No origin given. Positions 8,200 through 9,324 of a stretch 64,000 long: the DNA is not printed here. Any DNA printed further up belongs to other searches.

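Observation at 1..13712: Fourteen-kb phage-borne glycan biosynthesis island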

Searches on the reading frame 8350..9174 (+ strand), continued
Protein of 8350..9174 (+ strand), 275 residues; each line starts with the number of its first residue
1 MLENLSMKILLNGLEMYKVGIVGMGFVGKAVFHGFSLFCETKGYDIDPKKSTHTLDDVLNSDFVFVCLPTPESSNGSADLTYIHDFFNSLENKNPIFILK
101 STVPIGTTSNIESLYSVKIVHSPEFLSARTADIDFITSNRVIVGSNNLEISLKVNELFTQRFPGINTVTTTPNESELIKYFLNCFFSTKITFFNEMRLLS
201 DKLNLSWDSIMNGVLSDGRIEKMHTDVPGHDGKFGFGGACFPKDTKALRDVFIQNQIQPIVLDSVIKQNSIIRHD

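Call 19: get_annotated_region(hit=H16, flank=12000)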
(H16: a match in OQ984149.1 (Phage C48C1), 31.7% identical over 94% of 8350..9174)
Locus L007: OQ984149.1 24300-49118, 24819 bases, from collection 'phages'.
description: Phage C48C1, complete genome.
organism: Phage C48C1 (NCBI taxid 3053735)
taxonomy: Viruses; Duplodnaviria; Heunggongvirae; Uroviricota; Caudoviricetes; Kyanoviridae
host: -; source: -; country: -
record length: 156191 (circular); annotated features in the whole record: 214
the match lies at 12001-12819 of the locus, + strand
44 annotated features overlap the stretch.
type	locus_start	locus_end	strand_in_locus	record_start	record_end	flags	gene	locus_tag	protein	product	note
CDS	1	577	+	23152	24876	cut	-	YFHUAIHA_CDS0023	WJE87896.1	SbcC-like subunit of palindrome specific endonuclease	-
CDS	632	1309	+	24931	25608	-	-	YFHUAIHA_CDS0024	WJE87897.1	DNA polymerase processivity factor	-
CDS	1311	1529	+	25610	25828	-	-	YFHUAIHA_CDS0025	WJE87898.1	hypothetical protein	-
CDS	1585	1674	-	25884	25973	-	-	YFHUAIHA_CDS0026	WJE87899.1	hypothetical protein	-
CDS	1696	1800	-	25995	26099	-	-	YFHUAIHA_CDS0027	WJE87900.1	hypothetical protein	-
tRNA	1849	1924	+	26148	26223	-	-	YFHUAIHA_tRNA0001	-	tRNA-Thr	-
CDS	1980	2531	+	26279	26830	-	-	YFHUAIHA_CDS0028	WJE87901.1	hypothetical protein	-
CDS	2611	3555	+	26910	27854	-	-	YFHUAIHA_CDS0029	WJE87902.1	clamp loader of DNA polymerase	-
CDS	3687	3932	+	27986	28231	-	-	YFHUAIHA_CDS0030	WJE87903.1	clamp loader of DNA polymerase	-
CDS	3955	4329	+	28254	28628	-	-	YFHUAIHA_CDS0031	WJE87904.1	translation repressor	-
CDS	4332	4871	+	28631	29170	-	-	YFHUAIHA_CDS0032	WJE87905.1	hypothetical protein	-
CDS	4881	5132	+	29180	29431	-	-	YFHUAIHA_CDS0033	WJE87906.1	hypothetical protein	-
CDS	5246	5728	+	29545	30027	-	-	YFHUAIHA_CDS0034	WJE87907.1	Hsp20 heat shock protein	-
CDS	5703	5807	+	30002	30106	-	-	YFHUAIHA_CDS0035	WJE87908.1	hypothetical protein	-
CDS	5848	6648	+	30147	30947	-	-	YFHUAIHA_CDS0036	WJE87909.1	hypothetical protein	-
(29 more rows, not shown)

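Call 21: find_related_loci(query=A1, collection=viral_contigs, flank=10000)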
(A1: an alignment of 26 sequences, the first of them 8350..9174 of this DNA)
Query A1 (275 aa) in viral_contigs; peptide patterns used: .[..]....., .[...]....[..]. (x = any residue, [..] = any of these).
599 stretches matched a pattern (row limit reached: there are more); 592 encode a relative of the query (tblastn E <= 1e-3); the best 80 are kept; 80 distinct loci.
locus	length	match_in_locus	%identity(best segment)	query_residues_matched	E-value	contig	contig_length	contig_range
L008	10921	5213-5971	54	30-275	9e-87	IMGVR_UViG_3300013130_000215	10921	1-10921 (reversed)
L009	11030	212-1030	51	9-275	2e-85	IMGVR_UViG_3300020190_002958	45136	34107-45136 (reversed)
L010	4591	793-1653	48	3-275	2e-80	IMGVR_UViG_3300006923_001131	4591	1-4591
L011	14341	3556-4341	46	19-275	3e-79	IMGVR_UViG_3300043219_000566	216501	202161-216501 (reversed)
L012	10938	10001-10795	46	19-275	1e-78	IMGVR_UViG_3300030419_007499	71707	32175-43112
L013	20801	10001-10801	50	19-273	8e-77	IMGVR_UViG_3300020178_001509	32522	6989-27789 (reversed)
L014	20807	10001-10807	46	19-275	4e-76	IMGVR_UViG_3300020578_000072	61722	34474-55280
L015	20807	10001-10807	46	19-275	4e-76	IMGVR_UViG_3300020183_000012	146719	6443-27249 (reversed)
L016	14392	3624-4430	44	16-275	2e-74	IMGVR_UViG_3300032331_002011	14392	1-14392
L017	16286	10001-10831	48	2-275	8e-73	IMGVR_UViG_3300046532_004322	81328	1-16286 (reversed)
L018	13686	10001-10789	48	18-275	7e-71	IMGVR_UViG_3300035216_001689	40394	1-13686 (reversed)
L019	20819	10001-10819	46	8-275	3e-70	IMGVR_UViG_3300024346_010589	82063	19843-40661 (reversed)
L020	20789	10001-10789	47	18-275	2e-70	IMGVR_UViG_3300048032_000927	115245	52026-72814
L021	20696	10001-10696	48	16-248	2e-69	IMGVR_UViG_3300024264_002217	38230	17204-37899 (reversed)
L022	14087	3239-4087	44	5-275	2e-69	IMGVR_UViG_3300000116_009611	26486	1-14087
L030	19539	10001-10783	44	14-273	9e-67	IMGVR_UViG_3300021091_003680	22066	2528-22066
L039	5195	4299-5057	45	19-273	2e-65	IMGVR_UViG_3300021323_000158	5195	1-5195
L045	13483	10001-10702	44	14-248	2e-64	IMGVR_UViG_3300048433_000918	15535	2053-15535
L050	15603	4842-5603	43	19-273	4e-63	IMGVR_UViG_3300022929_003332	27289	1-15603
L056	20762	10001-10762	43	19-273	5e-62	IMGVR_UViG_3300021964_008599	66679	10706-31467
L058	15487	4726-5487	43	19-273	6e-62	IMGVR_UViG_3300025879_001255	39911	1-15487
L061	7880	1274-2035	43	19-274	1e-61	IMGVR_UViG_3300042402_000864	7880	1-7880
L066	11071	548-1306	45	19-273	9e-61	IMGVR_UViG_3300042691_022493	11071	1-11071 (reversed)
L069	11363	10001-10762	44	19-273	2e-60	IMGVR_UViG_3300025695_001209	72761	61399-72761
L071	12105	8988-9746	43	19-273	8e-60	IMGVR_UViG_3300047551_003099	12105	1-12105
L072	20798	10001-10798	41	14-275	1e-59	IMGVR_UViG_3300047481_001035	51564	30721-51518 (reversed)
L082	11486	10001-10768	41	16-273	2e-58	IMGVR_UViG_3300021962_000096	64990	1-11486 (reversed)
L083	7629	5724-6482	43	19-273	8e-59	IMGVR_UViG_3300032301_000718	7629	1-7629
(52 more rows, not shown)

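Call 28: search_protein_families(library=pfam, max_evalue=0.001, proteins=[L056:5605-6423:+, L056:6428-7138:-, L056:7135-7818:-, L056:7815-8264:-, L056:8236-8730:-, L056:8732-9913:-, L056:10810-11967:+, L056:11967-13052:+, L050:3387-4244:+, L050:4228-4824:+])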
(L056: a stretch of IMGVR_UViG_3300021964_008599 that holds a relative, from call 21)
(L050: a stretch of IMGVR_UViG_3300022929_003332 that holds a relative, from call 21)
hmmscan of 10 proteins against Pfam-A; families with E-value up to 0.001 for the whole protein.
L056:5605-6423:+ (273 aa): 0 families

L056:6428-7138:- (236 aa): 0 families

L056:7135-7818:- (227 aa): 0 families

L056:7815-8264:- (149 aa): 4 families
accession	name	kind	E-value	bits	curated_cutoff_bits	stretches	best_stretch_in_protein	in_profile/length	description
PF00583.31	Acetyltransf_1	-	2.5e-11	44.3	20.7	1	28-128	14-116/116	Acetyltransferase (GNAT) family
PF13302.13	Acetyltransf_3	-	5.4e-11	43.8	25.4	1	4-129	3-138/138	Acetyltransferase (GNAT) domain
PF13508.13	Acetyltransf_7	-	2.3e-05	25.1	27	1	48-129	4-83/84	Acetyltransferase (GNAT) domain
PF08445.16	FR47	-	0.00071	20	22.1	0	75-131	26-80/86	FR47-like protein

L056:8236-8730:- (164 aa): 1 family
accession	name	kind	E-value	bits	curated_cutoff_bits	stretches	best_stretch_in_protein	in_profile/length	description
PF08942.16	DUF1919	-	3.4e-18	66.3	25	1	4-135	24-142/196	Domain of unknown function (DUF1919)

L056:8732-9913:- (393 aa): 1 family
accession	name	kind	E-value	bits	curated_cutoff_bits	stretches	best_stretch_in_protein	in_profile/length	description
PF01041.23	DegT_DnrJ_EryC1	-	4.8e-71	240.3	19.8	1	16-389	8-359/360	DegT/DnrJ/EryC1/StrS aminotransferase family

L056:10810-11967:+ (386 aa): 6 families
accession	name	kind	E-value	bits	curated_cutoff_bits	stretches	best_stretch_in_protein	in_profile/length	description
PF03721.20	UDPG_MGDP_dh_N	-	9.6e-27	94.2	27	1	2-181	1-186/187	UDP-glucose/GDP-mannose dehydrogenase family, NAD binding domain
PF00984.24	UDPG_MGDP_dh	-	5e-24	84.7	25.4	1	199-291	2-92/94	UDP-glucose/GDP-mannose dehydrogenase family, central domain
PF03446.21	NAD_binding_2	-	1.1e-06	29.1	21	1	3-86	1-67/161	NAD binding domain of 6-phosphogluconate dehydrogenase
PF01210.29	NAD_Gly3P_dh_N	-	0.00026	21.4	23.1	0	3-88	1-83/158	NAD-dependent glycerol-3-phosphate dehydrogenase N-terminus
PF03807.23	F420_oxidored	-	0.00041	21.3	21.6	0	3-86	1-71/94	NADP oxidoreductase coenzyme F420-dependent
PF02737.24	3HCDH_N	-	0.00052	20.4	22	1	3-74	1-72/180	3-hydroxyacyl-CoA dehydrogenase, NAD binding domain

L056:11967-13052:+ (362 aa): 8 families
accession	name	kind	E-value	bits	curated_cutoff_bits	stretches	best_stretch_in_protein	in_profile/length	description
PF01370.27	Epimerase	-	1.4e-46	159.3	20.9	1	4-247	1-240/240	NAD dependent epimerase/dehydratase family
PF16363.11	GDP_Man_Dehyd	-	1.5e-29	104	27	1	6-318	2-330/332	GDP-mannose 4,6 dehydratase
PF01073.25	3Beta_HSD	-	3.9e-13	49.5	22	1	5-231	1-224/280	3-beta hydroxysteroid dehydrogenase/isomerase family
PF02719.21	Polysacc_synt_2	-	6.2e-06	26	20.2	0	145-275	132-257/293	Polysaccharide biosynthesis protein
PF04321.23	RmlD_sub_bind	-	1.9e-05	24.3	27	1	3-262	2-228/287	RmlD substrate binding domain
PF13460.12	NAD_binding_10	-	0.00048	20.5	27.2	1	8-130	1-109/184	NAD(P)H-binding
PF07993.18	NAD_binding_4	-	0.00076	19.1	20.1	0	90-231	111-257/258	Male sterility protein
PF05368.20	NmrA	-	0.001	19.2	27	0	2-120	3-107/298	NmrA-like family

L050:3387-4244:+ (286 aa): 0 families

L050:4228-4824:+ (199 aa): 1 family
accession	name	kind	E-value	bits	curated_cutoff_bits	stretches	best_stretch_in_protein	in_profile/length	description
PF03567.20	Sulfotransfer_2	-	1.3e-10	42.3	22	1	4-197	7-252/252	Sulfotransferase family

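Call 29: search_protein_families(library=pfam, max_evalue=0.001, proteins=[L058:1146-1850:+, L058:1841-2824:+, L058:2824-3384:+, L058:3397-3966:+, L058:3966-4709:+, L069:4640-5242:+, L069:5532-6437:+, L069:6430-7188:+, L069:7184-7813:+, L069:7818-8726:+])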
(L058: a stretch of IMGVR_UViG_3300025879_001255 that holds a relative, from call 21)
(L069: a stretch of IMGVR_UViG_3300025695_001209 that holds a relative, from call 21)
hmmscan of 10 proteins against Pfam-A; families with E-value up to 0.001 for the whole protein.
L058:1146-1850:+ (235 aa): 0 families

L058:1841-2824:+ (328 aa): 1 family
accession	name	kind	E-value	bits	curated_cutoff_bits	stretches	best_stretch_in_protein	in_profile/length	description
PF02350.25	Epimerase_2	-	2.6e-65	221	30.6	1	30-328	11-346/347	UDP-N-acetylglucosamine 2-epimerase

L058:2824-3384:+ (187 aa): 1 family
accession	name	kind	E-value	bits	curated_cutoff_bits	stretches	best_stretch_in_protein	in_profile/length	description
PF13489.12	Methyltransf_23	-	0.00015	22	27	1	70-142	46-123/164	Methyltransferase domain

L058:3397-3966:+ (190 aa): 0 families

L058:3966-4709:+ (248 aa): 3 families
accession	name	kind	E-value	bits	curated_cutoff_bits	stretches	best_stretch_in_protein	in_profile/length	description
PF00535.33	Glycos_transf_2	-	8.1e-14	52.3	23.3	1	3-139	1-138/168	Glycosyl transferase family 2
PF13641.12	Glyco_tranf_2_3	-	2.9e-06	27.9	27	1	2-110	3-120/230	Glycosyltransferase like family 2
PF09258.16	Glyco_transf_64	-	0.00086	19.1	21.3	0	2-133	1-129/245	Glycosyl transferase family 64 domain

L069:4640-5242:+ (201 aa): 1 family
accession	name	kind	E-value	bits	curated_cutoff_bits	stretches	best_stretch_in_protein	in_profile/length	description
PF00777.23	Glyco_transf_29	-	8.3e-23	81.6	23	1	8-193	58-269/272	Glycosyltransferase family 29 (sialyltransferase)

L069:5532-6437:+ (302 aa): 1 family
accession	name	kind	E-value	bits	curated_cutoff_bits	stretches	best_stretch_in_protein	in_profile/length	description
PF00701.28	DHDPS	-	1.1e-06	28.1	22.1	1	119-295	114-287/289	Dihydrodipicolinate synthetase family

L069:6430-7188:+ (253 aa): 1 family
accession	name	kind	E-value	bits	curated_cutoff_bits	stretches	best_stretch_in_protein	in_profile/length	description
PF00793.26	DAHP_synth_1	-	5.7e-42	143.9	25.5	1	5-248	17-259/270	DAHP synthetase I family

L069:7184-7813:+ (210 aa): 6 families
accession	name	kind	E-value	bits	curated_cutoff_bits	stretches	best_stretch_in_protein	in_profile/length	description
PF13489.12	Methyltransf_23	-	1.2e-09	38.6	27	1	36-127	11-98/164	Methyltransferase domain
PF08241.18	Methyltransf_11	-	5.4e-09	37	21.2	1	51-127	1-77/95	Methyltransferase domain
PF13649.12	Methyltransf_25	-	8.7e-09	36.4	27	1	50-128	1-82/97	Methyltransferase domain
PF13847.12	Methyltransf_31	-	3.4e-07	30.5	27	1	48-128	5-92/145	Methyltransferase domain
PF08242.18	Methyltransf_12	-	3.4e-06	28.1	30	1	51-135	1-87/98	Methyltransferase domain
PF13679.12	Methyltransf_32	-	0.00033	21.1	27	1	39-103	17-89/143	Methyltransferase domain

L069:7818-8726:+ (303 aa): 1 family
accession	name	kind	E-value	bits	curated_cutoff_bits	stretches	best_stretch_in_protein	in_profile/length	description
PF08885.17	GSCFA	-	5.2e-43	147.9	25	1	47-296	1-237/237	GSCFA family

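Call 37: search_protein_families(library=ncbifam, max_evalue=0.01, proteins=[window:8350-9174:+])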
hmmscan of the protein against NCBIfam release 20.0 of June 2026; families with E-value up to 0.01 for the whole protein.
window:8350-9174:+ (275 aa): 6 families
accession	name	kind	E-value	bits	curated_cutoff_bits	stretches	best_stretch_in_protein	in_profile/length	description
TIGR03026.1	NDP-sugDHase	subfamily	7.8e-43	146.8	189.8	1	52-270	68-294/413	nucleotide sugar dehydrogenase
NF047673.2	TeichurnBiosyTuaD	equivalog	2.9e-28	99.2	700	1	56-270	73-291/439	UDP-glucose 6-dehydrogenase TuaD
NF041297.1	UDPGDh_AglM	equivalog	2.6e-27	95.8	670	1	50-269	64-297/429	UDP-glucose 6-dehydrogenase AglM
NF011631.0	PRK15057.1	equivalog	7.8e-22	77.9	757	1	60-252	73-265/388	UDP-glucose 6-dehydrogenase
NF040825.1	UDPMaNacDH_Arch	equivalog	3.8e-11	42.5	750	1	50-247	65-265/418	UDP-N-acetyl-D-mannosamine dehydrogenase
NF008286.0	PRK11064.1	equivalog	6e-09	35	459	1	60-210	75-244/420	UDP-N-acetyl-D-mannosamine dehydrogenase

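Call 43: search_protein_families(library=pfam, max_evalue=0.001, proteins=[L013:11715-12620:+, L039:2587-4296:+, L083:2714-3748:+, L061:2274-4484:+, L071:5480-5974:+, L082:4459-5937:+, L066:6758-7906:+, L072:6270-8309:+, L030:6183-7610:+, L045:9372-10001:+])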
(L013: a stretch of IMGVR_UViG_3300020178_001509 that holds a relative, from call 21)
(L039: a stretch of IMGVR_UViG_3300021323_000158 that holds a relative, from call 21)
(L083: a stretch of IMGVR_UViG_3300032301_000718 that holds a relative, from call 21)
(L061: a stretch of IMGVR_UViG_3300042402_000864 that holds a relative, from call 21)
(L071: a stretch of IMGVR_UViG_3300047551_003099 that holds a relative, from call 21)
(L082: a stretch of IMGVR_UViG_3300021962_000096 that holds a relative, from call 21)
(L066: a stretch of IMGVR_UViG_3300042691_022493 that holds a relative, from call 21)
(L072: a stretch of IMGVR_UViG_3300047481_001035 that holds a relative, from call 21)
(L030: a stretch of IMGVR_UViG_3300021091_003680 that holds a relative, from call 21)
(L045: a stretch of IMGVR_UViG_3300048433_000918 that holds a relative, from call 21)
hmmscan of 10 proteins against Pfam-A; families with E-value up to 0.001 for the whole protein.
L013:11715-12620:+ (302 aa): 9 families
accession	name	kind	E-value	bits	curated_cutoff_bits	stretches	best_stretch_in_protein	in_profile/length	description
PF01370.27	Epimerase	-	5.6e-62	209.7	20.9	1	4-240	2-240/240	NAD dependent epimerase/dehydratase family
PF16363.11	GDP_Man_Dehyd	-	2.5e-54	185.4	27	1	5-293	2-329/332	GDP-mannose 4,6 dehydratase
PF01073.25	3Beta_HSD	-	4.8e-22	78.7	22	1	4-227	1-230/280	3-beta hydroxysteroid dehydrogenase/isomerase family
PF02719.21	Polysacc_synt_2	-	3.6e-14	53.1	20.2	1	4-251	2-240/293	Polysaccharide biosynthesis protein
PF04321.23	RmlD_sub_bind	-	2.1e-13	50.4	27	1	1-279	1-252/287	RmlD substrate binding domain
PF13460.12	NAD_binding_10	-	1.6e-06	28.6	27.2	1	7-124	1-104/184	NAD(P)H-binding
PF07993.18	NAD_binding_4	-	3.8e-05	23.4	20.1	1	69-175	90-210/258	Male sterility protein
PF05368.20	NmrA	-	0.00025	21.2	27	1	4-117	6-106/298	NmrA-like family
PF08659.16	KR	-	0.00063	20.1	22.6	0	3-121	3-140/180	KR domain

L039:2587-4296:+ (570 aa): 5 families
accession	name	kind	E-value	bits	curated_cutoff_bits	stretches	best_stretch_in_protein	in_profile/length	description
PF02463.25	SMC_N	-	5.2e-14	52.6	40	1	5-559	3-211/220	RecF/RecN/SMC N terminal domain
PF13476.12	AAA_23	-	4.3e-12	47.5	27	1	6-367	1-194/201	AAA domain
PF13555.12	AAA_29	-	1.4e-07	31.6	27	1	20-60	15-55/61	P-loop containing region of AAA domain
PF13514.12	AAA_27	-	6e-05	23.2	22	1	21-57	18-56/206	AAA domain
PF13304.12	AAA_21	-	0.00039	21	27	1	30-80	2-61/304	AAA domain, putative AbiEii toxin, Type IV TA system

L083:2714-3748:+ (345 aa): 2 families
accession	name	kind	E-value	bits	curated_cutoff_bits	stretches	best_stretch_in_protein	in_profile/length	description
PF00149.33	Metallophos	-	2.5e-11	44.8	21.5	1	1-190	1-190/191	Calcineurin-like phosphoesterase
PF12850.12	Metallophos_2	-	2.2e-07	31.4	27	1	1-160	1-91/154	Calcineurin-like phosphoesterase superfamily domain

L061:2274-4484:+ (737 aa): 0 families

L071:5480-5974:+ (165 aa): 1 family
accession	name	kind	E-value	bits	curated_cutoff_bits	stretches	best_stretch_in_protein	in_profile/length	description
PF04542.20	Sigma70_r2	-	0.00012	22.3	24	1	74-120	24-70/71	Sigma-70 region 2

L082:4459-5937:+ (493 aa): 6 families
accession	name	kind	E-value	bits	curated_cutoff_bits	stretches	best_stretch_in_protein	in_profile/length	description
PF04851.21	ResIII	-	6.6e-24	85.1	22.5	1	120-265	2-162/164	Type III restriction enzyme, res subunit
PF00270.35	DEAD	-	7.3e-15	55.5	26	1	125-266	3-161/167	DEAD/DEAH box helicase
PF21241.2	UvsW_N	-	6.4e-13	49.4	25.3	1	20-88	12-79/81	DNA helicase UvsW, N-terminal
PF00271.37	Helicase_C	-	1.1e-09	38.9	23.5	1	339-442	12-110/110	Helicase conserved C-terminal domain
PF13307.12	Helicase_C_2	-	1.8e-06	28.6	25.3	0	338-415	5-82/170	Helicase C-terminal domain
PF18766.7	SWI2_SNF2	-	0.00026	21.1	26.7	1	145-264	27-154/221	SWI2/SNF2 ATPase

L066:6758-7906:+ (383 aa): 4 families
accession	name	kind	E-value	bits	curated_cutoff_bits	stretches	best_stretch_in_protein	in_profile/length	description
PF07728.20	AAA_5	-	9.9e-18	64.9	22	1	131-268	2-138/139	AAA domain (dynein-related subfamily)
PF08406.16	CbbQ_C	-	1.5e-05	25.5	20.6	1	298-361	12-77/85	CbbQ/NirQ/NorQ C-terminal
PF07726.17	AAA_3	-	0.00019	21.8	27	1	133-269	4-129/131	ATPase family associated with various cellular activities (AAA)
PF00004.35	AAA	-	0.00089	20.2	21.2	0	133-245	3-110/131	ATPase family associated with various cellular activities (AAA)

L072:6270-8309:+ (680 aa): 1 family
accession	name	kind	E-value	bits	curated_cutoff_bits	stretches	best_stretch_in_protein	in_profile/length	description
PF00535.33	Glycos_transf_2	-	3.6e-11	43.7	23.3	1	439-570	1-127/168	Glycosyl transferase family 2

L030:6183-7610:+ (476 aa): 2 families
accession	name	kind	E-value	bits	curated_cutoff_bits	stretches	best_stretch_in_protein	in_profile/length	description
PF00534.26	Glycos_transf_1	-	4.9e-09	36.4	26.4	1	290-338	83-131/172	Glycosyl transferases group 1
PF13692.12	Glyco_trans_1_4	-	5.3e-05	24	27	1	291-337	68-114/142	Glycosyl transferases group 1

L045:9372-10001:+ (210 aa): 2 families
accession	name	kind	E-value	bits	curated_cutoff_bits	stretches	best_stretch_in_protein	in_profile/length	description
PF00535.33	Glycos_transf_2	-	1.1e-09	38.8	23.3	1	8-132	5-130/168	Glycosyl transferase family 2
PF14729.13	DUF4467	-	0.00055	20.7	25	1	13-73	16-75/94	Domain of unknown function with cystatin-like fold (DUF4467)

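Call 73: find_related_loci(query=A1, collection=genome_contigs, flank=4000)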
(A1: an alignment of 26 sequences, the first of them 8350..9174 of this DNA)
Query A1 (275 aa) in genome_contigs; peptide patterns used: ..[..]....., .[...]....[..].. (x = any residue, [..] = any of these).
417 stretches matched a pattern; 380 encode a relative of the query (tblastn E <= 1e-3); the best 80 are kept; 80 distinct loci.
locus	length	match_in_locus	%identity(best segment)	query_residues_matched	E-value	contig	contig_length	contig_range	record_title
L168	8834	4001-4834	45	3-275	2e-76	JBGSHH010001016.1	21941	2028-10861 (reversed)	MAG: Pirellulaceae bacterium isolate JTS-AC10 k141_3264396, whole genome shotgun sequence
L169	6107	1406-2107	51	14-248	5e-74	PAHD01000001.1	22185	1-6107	MAG: Candidatus Neomarinimicrobiota bacterium isolate MED764 96406, whole genome shotgun sequence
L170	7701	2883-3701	45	8-275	2e-69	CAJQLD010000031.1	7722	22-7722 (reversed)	MAG: uncultured Flavobacteriaceae bacterium isolate 0.2_20180522_Bin_207_1 genome assembly, contig: c_000000014047, whol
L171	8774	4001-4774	47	1-257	1e-68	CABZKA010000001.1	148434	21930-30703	MAG: uncultured Bacteroidetes bacterium isolate AG-337-I22 genome assembly, contig: AG-337-I22_NODE_1, whole genome shot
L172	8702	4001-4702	48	14-248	4e-68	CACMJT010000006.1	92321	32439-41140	MAG: uncultured Bacteroidetes bacterium isolate AG-891-J21 genome assembly, contig: AG-891-J21_NODE_6, whole genome shot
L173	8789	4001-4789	47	18-275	3e-68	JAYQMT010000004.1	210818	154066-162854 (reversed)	MAG: Cellvibrionales bacterium isolate SD4486_NP_metabat_bins_2.tsv.270 contig_23044_pilon, whole genome shotgun sequenc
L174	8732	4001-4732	46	14-258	9e-68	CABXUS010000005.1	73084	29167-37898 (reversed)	MAG: uncultured Bacteroidetes bacterium isolate AG-325-E07 genome assembly, contig: AG-325-E07_NODE_5, whole genome shot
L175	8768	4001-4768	44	19-275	4e-67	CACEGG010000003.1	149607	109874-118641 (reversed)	uncultured Bacteroidetes bacterium isolate AG-390-M23 genome assembly, contig: AG-390-M23_NODE_3, whole genome shotgun s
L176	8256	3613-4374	45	19-273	1e-66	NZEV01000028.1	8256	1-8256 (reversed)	MAG: Legionellales bacterium isolate MED753 MHASMcontig_357130, whole genome shotgun sequence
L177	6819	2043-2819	44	14-273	2e-66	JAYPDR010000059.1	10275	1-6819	MAG: Marinoscillum sp. isolate 139580_S181_metabat_bins_sspec.tsv.117_sub NODE_6322_length_10275_cov_5.179061, whole gen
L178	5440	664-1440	46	19-275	2e-66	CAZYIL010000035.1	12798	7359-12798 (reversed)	MAG TPA_asm: uncultured Marinoscillum sp. isolate SRP077602_co9_522 genome assembly, contig: NODE_6566_length_12798_cov_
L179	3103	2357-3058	45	14-248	5e-66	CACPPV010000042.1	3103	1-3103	MAG: uncultured Bacteroidetes bacterium isolate AG-447-O05 genome assembly, contig: AG-447-O05_NODE_42, whole genome sho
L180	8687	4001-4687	47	19-248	4e-64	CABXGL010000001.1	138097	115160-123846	MAG: uncultured Bacteroidetes bacterium isolate AG-319-A09 genome assembly, contig: AG-319-A09_NODE_1, whole genome shot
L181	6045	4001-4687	46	19-248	1e-63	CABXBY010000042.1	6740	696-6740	MAG: uncultured Bacteroidetes bacterium isolate AG-313-I14 genome assembly, contig: AG-313-I14_NODE_42, whole genome sho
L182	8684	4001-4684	47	20-248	9e-64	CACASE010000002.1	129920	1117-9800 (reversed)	uncultured Bacteroidetes bacterium isolate AG-349-C04 genome assembly, contig: AG-349-C04_NODE_2, whole genome shotgun s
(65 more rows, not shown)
